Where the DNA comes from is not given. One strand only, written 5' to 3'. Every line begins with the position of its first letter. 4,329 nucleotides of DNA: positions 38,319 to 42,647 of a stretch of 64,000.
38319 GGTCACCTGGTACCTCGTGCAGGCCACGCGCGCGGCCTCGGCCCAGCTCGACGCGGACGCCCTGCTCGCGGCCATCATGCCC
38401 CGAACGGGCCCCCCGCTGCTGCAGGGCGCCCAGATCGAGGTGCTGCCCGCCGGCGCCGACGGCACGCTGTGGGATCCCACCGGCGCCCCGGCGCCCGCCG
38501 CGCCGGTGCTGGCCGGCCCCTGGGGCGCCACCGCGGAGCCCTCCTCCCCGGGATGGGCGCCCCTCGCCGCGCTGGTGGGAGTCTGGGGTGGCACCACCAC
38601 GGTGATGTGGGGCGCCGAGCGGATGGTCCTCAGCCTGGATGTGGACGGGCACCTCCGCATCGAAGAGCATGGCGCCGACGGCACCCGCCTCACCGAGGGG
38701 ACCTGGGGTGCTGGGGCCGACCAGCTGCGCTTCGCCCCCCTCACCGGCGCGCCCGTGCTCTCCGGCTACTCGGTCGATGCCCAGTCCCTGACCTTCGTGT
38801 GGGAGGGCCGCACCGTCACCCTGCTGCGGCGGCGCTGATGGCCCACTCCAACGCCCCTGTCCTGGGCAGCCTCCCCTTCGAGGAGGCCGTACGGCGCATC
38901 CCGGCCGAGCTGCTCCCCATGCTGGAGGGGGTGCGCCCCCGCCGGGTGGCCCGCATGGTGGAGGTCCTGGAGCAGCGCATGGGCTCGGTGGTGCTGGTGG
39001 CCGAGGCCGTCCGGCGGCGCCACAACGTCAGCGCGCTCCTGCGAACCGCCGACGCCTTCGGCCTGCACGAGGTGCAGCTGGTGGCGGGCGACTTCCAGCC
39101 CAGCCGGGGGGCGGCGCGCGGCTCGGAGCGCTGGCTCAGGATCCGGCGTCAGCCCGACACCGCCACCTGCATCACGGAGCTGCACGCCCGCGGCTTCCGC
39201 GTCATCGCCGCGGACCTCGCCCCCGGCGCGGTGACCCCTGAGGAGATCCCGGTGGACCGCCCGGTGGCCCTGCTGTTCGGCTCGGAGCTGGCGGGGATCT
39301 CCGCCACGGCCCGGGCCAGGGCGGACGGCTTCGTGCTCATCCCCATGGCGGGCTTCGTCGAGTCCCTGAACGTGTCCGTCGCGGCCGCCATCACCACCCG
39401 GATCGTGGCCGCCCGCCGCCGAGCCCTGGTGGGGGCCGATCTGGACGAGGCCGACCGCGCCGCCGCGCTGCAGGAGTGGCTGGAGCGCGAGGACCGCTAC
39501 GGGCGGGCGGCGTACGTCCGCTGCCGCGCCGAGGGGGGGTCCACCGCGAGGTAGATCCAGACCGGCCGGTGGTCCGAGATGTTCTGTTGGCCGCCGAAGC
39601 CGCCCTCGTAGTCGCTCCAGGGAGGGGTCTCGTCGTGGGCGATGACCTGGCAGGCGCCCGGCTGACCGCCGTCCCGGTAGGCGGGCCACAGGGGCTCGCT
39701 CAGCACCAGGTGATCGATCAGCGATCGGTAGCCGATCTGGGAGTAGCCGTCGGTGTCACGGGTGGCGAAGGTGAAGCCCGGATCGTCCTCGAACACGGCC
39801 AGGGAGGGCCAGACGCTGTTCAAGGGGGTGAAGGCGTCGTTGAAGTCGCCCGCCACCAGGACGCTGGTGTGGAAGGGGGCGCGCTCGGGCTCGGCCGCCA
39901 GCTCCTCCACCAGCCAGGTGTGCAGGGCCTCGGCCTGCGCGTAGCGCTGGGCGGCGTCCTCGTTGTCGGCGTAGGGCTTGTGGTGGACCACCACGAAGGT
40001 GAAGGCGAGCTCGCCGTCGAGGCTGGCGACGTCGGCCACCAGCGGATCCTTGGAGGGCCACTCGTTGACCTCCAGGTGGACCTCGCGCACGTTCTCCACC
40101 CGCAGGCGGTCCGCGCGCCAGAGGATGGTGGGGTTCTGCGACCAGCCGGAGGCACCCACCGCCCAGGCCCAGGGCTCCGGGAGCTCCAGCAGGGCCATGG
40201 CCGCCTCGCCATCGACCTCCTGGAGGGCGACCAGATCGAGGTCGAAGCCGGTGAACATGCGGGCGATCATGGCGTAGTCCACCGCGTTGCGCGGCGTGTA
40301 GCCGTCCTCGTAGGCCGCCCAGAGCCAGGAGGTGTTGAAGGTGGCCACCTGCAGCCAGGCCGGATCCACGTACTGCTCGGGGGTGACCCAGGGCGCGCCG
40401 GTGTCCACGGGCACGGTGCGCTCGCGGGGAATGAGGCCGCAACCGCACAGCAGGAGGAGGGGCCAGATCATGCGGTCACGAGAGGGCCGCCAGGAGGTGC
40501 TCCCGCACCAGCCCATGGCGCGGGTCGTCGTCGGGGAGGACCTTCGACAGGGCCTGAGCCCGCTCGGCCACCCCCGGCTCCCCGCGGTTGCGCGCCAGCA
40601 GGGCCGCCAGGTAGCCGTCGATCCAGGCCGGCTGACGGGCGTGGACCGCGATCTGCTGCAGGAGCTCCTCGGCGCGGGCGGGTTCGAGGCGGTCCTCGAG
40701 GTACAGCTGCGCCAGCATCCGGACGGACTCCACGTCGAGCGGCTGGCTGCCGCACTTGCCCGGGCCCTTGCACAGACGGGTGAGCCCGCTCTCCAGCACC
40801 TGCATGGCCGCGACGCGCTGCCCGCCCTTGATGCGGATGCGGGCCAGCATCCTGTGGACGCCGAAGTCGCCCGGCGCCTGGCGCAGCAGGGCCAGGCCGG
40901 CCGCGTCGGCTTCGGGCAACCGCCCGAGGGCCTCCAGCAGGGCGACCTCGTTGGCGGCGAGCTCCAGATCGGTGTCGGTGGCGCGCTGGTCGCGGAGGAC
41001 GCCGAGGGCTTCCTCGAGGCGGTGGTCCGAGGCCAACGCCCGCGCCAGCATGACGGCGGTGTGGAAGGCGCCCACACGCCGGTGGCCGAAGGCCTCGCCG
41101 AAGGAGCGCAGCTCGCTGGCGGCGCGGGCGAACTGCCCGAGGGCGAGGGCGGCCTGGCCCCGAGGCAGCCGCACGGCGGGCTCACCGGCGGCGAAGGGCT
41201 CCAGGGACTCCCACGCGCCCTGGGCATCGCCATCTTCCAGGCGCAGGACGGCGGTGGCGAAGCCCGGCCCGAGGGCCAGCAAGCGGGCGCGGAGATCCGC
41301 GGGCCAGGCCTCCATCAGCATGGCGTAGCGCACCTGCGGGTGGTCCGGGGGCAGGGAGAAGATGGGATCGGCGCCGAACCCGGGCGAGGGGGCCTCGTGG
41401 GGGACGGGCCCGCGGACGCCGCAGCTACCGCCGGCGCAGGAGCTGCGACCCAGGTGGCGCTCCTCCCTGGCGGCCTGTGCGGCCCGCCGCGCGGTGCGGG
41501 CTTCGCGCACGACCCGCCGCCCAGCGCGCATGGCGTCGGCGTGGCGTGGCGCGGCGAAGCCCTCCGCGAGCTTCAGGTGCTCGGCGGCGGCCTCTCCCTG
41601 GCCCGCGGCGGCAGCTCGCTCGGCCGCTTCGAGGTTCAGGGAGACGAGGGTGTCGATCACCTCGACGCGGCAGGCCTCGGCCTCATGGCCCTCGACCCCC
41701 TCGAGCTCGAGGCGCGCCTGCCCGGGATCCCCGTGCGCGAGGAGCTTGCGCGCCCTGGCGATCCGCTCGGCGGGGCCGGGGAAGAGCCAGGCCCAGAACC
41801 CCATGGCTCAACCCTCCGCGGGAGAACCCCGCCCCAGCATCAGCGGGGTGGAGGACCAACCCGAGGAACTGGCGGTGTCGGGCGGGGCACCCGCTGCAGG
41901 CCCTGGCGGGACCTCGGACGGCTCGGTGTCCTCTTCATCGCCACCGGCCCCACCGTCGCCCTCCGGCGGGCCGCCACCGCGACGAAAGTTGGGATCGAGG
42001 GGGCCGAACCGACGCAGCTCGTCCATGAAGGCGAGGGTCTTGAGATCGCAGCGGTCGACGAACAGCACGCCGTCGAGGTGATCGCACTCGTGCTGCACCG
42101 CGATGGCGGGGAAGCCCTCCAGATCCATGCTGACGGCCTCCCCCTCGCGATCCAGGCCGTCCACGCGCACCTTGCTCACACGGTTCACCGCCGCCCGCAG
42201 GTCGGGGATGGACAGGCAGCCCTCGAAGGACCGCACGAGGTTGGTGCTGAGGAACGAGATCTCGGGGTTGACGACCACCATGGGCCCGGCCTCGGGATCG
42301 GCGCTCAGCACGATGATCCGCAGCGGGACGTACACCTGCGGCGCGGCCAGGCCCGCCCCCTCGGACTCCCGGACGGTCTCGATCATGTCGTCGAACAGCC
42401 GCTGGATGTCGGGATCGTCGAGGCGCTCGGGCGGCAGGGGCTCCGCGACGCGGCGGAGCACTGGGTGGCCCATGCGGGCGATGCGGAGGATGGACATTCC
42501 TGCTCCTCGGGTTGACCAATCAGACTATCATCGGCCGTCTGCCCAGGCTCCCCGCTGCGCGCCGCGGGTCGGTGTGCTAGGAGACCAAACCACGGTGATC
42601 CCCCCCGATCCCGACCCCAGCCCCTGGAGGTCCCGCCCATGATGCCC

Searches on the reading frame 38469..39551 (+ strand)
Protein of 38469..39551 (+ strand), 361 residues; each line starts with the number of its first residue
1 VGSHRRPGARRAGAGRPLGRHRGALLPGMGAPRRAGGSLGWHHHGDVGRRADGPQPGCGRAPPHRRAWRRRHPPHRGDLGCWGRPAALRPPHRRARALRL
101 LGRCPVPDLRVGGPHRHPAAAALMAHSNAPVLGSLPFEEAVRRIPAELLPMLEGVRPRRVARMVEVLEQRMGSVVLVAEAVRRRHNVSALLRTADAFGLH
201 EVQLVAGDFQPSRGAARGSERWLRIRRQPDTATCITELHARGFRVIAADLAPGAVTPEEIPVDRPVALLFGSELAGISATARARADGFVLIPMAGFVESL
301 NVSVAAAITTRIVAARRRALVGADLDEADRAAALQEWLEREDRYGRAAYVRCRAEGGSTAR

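Call 86: search_protein_families(library=pfam, proteins=[window:38469-39551:+], max_evalue=0.001)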
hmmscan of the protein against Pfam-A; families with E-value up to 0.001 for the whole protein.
window:38469-39551:+ (361 aa): 1 family
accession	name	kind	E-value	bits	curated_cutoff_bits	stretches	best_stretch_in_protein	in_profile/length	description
PF00588.24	SpoU_methylase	-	6.6e-29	101.3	29.7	1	174-309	2-140/142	SpoU rRNA Methylase family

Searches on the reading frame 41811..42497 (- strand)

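Call 86: search_protein_families(library=pfam, proteins=[window:41811-42497:-], max_evalue=0.001)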
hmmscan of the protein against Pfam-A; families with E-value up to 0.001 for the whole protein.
window:41811-42497:- (229 aa): 1 family
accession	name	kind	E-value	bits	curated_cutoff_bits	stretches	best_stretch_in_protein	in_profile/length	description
PF01327.26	Pep_deformylase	-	4e-46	156.9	22.8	1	4-151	2-151/156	Polypeptide deformylase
